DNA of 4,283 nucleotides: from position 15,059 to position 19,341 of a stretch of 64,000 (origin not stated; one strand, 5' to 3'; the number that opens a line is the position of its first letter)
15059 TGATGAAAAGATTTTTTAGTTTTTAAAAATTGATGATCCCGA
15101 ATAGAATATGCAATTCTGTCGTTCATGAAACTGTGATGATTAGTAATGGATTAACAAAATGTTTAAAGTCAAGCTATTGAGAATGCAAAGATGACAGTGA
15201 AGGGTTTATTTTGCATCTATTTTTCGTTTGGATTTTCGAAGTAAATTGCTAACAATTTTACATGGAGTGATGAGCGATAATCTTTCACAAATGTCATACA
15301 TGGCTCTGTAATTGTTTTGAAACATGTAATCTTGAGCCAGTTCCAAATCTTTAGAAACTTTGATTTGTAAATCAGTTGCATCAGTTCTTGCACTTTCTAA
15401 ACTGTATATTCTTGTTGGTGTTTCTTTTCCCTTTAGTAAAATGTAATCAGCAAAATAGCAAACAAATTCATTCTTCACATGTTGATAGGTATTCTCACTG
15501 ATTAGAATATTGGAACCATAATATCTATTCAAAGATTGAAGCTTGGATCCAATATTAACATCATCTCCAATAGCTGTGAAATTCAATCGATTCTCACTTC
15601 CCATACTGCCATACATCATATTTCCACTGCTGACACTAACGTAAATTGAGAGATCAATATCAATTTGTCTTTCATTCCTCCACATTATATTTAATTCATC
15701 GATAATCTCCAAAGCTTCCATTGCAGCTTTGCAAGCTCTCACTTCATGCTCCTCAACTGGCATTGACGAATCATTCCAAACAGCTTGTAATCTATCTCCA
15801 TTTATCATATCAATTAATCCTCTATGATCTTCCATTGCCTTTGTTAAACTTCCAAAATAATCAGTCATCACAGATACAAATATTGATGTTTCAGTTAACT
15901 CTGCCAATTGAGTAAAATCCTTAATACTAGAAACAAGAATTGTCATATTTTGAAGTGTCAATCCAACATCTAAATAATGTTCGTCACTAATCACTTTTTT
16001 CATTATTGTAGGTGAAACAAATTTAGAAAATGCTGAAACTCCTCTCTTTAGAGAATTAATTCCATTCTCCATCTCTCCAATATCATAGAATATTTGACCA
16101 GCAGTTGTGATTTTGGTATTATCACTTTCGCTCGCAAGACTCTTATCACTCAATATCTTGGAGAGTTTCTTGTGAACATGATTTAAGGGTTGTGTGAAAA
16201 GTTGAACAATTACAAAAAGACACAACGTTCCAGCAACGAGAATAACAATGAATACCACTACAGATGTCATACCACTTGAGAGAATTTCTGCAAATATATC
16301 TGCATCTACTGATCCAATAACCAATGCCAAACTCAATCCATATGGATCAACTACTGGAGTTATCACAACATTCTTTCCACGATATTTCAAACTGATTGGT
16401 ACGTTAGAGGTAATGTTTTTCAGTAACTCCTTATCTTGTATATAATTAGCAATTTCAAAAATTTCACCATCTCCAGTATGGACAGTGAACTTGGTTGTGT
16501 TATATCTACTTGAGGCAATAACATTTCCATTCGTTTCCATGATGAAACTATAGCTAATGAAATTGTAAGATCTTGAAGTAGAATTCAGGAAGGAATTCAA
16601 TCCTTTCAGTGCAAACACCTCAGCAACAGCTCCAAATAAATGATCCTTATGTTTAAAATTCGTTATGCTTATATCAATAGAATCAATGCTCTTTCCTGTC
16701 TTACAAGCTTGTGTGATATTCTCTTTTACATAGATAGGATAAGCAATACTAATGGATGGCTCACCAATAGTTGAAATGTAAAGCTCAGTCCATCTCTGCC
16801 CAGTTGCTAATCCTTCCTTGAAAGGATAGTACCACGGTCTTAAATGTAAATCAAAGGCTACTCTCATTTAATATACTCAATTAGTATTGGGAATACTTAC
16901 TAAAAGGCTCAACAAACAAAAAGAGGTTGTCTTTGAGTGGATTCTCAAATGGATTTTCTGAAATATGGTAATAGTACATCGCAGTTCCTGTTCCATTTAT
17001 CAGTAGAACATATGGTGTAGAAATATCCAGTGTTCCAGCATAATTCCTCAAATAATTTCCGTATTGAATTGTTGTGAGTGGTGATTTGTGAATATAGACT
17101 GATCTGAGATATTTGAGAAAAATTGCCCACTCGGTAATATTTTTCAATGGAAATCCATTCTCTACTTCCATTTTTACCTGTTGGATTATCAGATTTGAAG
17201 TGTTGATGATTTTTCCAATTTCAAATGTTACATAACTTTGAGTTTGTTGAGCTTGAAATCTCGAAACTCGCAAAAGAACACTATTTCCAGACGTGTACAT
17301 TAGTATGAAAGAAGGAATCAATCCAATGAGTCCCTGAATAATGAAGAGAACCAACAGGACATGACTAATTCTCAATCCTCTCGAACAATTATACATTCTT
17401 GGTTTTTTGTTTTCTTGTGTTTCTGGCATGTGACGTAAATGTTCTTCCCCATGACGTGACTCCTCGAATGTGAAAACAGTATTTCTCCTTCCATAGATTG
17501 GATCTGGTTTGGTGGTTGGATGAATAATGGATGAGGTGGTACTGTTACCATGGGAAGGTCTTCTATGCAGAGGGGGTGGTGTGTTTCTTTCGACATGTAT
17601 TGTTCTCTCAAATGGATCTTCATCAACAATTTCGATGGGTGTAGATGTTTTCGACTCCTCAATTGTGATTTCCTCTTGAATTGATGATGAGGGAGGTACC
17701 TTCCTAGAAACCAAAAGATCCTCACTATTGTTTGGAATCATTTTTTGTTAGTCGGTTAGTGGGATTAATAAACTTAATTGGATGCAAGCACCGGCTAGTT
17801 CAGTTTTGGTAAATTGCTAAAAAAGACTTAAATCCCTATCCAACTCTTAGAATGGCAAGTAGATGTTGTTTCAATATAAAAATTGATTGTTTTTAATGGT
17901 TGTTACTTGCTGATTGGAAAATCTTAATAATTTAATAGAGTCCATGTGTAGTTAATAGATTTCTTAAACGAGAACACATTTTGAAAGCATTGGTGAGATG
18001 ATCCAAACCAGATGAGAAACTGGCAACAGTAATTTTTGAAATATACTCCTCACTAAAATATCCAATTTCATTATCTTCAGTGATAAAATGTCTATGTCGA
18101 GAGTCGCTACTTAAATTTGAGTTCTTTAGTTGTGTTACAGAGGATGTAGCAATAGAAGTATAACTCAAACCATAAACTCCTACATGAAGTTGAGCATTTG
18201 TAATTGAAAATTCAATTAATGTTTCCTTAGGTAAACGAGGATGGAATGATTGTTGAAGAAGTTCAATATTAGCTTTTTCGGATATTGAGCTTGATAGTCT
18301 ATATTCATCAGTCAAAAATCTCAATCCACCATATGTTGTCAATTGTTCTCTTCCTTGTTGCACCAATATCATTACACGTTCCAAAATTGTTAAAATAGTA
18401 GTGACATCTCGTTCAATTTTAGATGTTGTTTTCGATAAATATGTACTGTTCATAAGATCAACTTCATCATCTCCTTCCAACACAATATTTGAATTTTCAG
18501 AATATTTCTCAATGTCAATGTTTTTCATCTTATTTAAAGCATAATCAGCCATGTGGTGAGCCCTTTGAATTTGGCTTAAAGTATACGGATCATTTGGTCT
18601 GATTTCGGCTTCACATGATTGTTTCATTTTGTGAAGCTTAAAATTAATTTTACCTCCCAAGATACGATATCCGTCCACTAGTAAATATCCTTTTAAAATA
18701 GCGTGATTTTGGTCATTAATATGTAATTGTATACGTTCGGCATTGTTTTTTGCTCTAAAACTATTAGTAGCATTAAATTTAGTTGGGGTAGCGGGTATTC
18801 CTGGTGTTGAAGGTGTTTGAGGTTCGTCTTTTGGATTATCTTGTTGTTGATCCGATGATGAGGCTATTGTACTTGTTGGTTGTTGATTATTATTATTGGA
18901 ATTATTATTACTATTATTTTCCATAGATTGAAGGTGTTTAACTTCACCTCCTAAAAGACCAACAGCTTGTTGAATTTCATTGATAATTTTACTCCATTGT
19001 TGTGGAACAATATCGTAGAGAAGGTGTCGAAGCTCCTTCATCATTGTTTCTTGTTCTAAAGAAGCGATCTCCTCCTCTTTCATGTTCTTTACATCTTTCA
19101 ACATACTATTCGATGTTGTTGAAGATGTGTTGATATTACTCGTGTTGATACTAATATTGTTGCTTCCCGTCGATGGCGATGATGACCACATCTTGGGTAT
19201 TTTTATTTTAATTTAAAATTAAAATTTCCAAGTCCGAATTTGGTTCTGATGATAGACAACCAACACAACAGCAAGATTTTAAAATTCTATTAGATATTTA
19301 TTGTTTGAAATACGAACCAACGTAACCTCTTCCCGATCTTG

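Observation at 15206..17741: Receptor adenylyl cyclase with a Cache-like ectodomain, recovered by joining two ORFs across a 40-nt intron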

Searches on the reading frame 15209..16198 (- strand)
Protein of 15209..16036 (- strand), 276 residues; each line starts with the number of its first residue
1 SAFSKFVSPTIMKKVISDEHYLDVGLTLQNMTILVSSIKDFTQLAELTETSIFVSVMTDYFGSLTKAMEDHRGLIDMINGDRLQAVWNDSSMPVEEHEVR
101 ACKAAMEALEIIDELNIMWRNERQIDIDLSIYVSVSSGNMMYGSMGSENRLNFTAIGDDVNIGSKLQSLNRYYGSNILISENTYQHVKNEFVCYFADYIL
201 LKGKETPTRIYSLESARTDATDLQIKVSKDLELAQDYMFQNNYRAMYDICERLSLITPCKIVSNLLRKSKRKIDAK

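Call 9: search_solved_structures(query=window:15209-16036:-, max_evalue=0.01, show_alignments=4)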
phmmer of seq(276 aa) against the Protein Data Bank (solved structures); distinct sequences matched with E-value up to 0.01: 30.
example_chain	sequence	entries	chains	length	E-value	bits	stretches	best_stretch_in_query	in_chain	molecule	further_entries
3r5g_A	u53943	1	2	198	4.1e-20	75.9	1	29-219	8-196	CyaB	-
1wc1_A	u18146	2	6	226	2.4e-16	63.5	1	29-208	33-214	ADENYLATE CYCLASE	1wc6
1wc0_A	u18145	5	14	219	4.6e-16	62.6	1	31-208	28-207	ADENYLATE CYCLASE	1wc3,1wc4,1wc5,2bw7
9f1z_A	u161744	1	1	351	1.2e-11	48.1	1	4-227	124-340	Family 3 adenylate cyclase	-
5x4t_A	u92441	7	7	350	1.2e-11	48.1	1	4-227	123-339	Photoactivated adenylyl cyclase | Family 3 adenylate cyclase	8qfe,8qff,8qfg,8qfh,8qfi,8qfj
5x4u_A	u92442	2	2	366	1.3e-11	48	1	4-227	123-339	Photoactivated adenylyl cyclase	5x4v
4yus_A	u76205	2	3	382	1.5e-11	47.8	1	4-228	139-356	Family 3 adenylate cyclase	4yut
9f1w_A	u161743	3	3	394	1.6e-11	47.7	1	4-228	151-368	Family 3 adenylate cyclase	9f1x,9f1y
6fht_A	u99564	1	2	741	3.3e-11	46.7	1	2-187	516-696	Bacteriophytochrome,Adenylate cyclase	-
2w01_A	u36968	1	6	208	6e-11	45.8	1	27-188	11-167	ADENYLATE CYCLASE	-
6ao9_A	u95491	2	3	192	1.9e-09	40.9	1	29-205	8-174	Bacterio-rhodopsin/guanylyl cyclase 1 fusion protein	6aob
6aoa_A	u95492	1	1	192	2.2e-09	40.7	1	29-205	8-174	Bacterio-rhodopsin/guanylyl cyclase 1 fusion protein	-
6sir_A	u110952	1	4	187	5.6e-08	36.1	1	29-205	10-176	Nucleotide cyclase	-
5oyh_A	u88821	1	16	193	6.3e-08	35.9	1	29-205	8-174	Nucleotide cyclase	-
5mbg_A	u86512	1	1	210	4.6e-07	33.1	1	32-225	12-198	Beta subunit of photoactivated adenylyl cyclase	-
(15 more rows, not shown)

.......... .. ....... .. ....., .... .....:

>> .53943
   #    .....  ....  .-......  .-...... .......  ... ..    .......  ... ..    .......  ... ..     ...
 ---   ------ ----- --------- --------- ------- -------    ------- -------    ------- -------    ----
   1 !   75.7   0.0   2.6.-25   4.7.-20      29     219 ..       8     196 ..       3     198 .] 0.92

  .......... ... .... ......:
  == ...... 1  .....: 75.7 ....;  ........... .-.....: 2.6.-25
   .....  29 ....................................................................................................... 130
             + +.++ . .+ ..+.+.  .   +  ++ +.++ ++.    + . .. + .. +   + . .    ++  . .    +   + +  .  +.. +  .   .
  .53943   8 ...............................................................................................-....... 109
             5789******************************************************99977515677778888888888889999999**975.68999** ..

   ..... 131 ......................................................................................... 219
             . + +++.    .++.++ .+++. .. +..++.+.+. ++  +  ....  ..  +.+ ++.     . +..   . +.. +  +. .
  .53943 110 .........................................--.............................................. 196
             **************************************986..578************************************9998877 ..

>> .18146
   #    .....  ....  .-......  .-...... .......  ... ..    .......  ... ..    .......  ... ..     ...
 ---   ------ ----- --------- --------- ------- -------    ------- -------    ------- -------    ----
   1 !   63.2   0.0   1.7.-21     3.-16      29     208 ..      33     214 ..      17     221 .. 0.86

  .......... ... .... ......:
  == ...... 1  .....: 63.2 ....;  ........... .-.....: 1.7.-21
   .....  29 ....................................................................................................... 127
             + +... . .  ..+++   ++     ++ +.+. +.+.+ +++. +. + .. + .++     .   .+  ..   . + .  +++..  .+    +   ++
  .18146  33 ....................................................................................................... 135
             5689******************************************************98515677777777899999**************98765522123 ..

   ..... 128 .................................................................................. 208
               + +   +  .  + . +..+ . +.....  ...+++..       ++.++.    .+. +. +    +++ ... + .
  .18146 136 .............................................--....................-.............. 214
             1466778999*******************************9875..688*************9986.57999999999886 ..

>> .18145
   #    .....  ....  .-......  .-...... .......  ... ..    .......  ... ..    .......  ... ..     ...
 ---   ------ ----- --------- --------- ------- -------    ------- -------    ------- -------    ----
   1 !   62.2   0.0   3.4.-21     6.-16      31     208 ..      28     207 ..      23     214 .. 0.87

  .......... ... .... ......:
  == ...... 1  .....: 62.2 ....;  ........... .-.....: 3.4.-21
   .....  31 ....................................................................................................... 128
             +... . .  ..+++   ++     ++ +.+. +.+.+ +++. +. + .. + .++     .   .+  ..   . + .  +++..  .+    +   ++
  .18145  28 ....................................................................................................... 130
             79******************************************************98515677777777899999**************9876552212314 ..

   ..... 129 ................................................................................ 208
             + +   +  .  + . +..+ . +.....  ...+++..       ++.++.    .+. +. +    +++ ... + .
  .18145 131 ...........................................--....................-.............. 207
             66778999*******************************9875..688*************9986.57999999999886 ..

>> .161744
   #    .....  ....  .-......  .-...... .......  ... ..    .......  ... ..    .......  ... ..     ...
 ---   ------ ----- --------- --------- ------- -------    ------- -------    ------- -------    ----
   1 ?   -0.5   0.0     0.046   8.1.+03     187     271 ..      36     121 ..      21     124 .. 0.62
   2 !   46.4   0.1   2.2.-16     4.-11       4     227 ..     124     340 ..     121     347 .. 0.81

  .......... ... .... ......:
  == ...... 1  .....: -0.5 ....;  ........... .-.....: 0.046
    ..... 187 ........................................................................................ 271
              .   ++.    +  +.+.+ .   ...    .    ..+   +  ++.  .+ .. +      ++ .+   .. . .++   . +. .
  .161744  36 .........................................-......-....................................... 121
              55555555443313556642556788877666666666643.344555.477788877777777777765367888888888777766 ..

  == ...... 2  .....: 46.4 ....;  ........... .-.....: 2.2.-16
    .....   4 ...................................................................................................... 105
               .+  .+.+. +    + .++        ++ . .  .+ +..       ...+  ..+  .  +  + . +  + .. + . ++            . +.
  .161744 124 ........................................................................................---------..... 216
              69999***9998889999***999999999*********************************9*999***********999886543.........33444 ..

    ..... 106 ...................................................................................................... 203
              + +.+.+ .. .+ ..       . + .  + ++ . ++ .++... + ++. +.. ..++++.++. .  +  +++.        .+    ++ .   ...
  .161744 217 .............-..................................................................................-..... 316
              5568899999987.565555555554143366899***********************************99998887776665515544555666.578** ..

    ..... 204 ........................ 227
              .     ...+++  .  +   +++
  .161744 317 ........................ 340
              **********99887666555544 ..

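Call 67: predict_structure(alignment_id=A8)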
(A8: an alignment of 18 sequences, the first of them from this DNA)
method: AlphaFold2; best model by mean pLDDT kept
length: 330 residues; sequences in the alignment: 18
mean_pLDDT: 85.8   pTM: 0.79
mean pLDDT of the five models: 85.8, 85.7, 84.3, 83.8, 83.1
residues with pLDDT >= 90: 212; 70-90: 48; 50-70: 53; < 50: 17
segments of 3 or more residues with pLDDT < 50: 1-4, 22-34
pLDDT, mean of each block of 10 residues (from residue 1): 49 56 45 54 66 65 74 74 96 93 92 93 93 92 91 98 97 92 96 88 77 94 96 98 98 90 97 97 98 97 97 96 95
secondary structure, 60 per line:
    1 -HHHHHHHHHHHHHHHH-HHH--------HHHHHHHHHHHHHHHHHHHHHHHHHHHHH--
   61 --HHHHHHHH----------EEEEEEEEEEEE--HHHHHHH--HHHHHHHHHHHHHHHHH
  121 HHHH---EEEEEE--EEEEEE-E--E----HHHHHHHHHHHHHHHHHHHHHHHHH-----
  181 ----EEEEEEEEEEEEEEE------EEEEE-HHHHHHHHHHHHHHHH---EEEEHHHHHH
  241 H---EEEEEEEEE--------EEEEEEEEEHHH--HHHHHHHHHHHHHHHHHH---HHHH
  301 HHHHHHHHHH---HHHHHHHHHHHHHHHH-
elements in order: H2-17 H30-58 H63-70 E81-92 H95-101 H104-124 E128-133 E136-141 H151-175 E185-199 E206-210 H212-227 E231-234 H235-241 E245-253 E262-270 H276-293 H297-310 H314-329

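Call 69: fold_search(model_id=the predicted structure, library=pdb)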
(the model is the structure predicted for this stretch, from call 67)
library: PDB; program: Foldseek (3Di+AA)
matches with E <= 10: 883; with E <= 0.001: 194
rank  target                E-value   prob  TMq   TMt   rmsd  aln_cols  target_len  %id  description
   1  3r5g_A                1.8e-16  1.00  0.53  0.87   2.9       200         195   27  Crystal structure of the adenylyl cyclase CyaB from P. aeruginosa (released 2012-01-11)
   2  3r5g_B                2.1e-16  1.00  0.53  0.87   2.8       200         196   27  Crystal structure of the adenylyl cyclase CyaB from P. aeruginosa (released 2012-01-11)
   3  4yut_A                1.2e-15  1.00  0.54  0.51   9.1       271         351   21  Crystal structure of photoactivated adenylyl cyclase of a cyanobacteriaOscillatoria acuminata in orthorhombic form (released 2016-06-01)
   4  4yus                  2.1e-15  1.00  0.53  0.51   8.5       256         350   23  Crystal structure of photoactivated adenylyl cyclase of a cyanobacteriaOscillatoria acuminata in hexagonal form (released 2016-06-01)
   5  2w01_C                3.3e-15  1.00  0.53  0.85   2.5       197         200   22  Crystal structure of the guanylyl cyclase Cya2 (released 2008-09-30)
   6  8qfg                  6.7e-15  1.00  0.54  0.54   7.9       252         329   21  Cryogenic crystal structure of the Photoactivated Adenylate Cyclase OaPAC after 5 seconds of blue light illumination (released 2023-11-01)
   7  8qfi                  7.5e-15  1.00  0.54  0.54   5.8       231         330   22  Room temperature crystal structure of the Photoactivated Adenylate Cyclase OaPAC after blue light excitation at 1.8 us d (released 2023-11-01)
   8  2w01_B                8.4e-15  1.00  0.53  0.86   2.6       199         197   22  Crystal structure of the guanylyl cyclase Cya2 (released 2008-09-30)
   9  5o5l_A                8.9e-15  1.00  0.55  0.78   4.9       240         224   19  X-ray structure of a bacterial adenylyl cyclase soluble domain, solved at cryogenic temperature (released 2017-11-01)
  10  1wc3_B                9.4e-15  1.00  0.50  0.83   2.6       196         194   25  Soluble adenylyl cyclase CyaC from S. platensis in complex with alpha, beta-methylene-ATP and Strontium (released 2004-12-20)
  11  6fht_A                1.1e-14  1.00  0.53  0.25   3.4       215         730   20  Crystal structure of an artificial phytochrome regulated adenylate/guanylate cyclase in its dark adapted Pr form (released 2018-04-18)
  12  1wc0_B                1.3e-14  1.00  0.50  0.82   2.6       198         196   24  Soluble adenylyl cyclase CyaC from S. platensis in complex with alpha, beta-methylene-ATP (released 2004-12-20)
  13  9f1x                  2.0e-14  1.00  0.53  0.51   7.6       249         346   20  SSX room temperature structure of Oscillatoria acuminata adenylyate cyclase. (released 2025-02-26)
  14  1wc1_B                2.1e-14  1.00  0.51  0.85   2.6       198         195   25  Soluble adenylyl cyclase CyaC from S. platensis in complex with Rp- ATPalphaS (released 2004-12-20)
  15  9f1w                  2.2e-14  1.00  0.53  0.51   9.1       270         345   20  SFX room temperature structure of Oscillatoria acuminata adenylyate cyclase. (released 2025-02-26)
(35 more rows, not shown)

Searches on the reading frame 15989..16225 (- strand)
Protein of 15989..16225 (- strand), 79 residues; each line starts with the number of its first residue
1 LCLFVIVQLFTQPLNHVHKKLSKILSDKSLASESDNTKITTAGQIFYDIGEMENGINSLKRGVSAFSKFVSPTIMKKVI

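Call 49: search_protein_families(library=pfam, proteins=[window:15989-16225:-], max_evalue=10)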
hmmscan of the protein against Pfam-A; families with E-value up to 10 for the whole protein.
seq(79 aa): 3 families
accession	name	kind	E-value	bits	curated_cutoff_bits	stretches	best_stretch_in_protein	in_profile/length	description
PF20649.3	COG5_C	-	0.039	14.3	24.7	1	12-59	16-61/186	Conserved oligomeric Golgi complex subunit 5, C-terminal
PF02520.22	ANIS5_cation-bd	-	0.043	14.3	29.3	1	14-41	62-89/109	SXP/RAL-2 family protein Ani s 5-like, metal-binding domain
PF16632.10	Caskin-tail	-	0.13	13.1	35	1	15-52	16-50/63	C-terminal region of Caskin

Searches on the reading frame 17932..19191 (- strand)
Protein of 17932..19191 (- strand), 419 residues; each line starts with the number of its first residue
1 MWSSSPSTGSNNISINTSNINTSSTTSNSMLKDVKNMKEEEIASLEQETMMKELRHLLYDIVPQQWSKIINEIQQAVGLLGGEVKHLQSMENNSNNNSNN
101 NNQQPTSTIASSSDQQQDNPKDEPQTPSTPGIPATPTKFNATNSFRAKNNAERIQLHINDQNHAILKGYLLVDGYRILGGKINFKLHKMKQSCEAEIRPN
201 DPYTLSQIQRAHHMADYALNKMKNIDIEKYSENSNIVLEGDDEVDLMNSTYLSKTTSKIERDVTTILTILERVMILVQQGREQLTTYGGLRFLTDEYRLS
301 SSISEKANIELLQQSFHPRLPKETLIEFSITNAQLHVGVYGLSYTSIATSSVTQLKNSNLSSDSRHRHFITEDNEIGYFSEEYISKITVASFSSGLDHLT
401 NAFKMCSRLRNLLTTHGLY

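Call 45: search_protein_families(library=pfam, proteins=[window:17932-19191:-], max_evalue=0.0001)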
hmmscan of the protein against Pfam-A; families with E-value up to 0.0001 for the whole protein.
window:17932-19191:- (419 aa): 1 family
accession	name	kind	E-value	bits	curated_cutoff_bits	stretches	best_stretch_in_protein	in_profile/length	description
PF10259.14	Rogdi_lz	-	2.3e-16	60.5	29.4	1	152-351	33-193/295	Rogdi leucine zipper containing protein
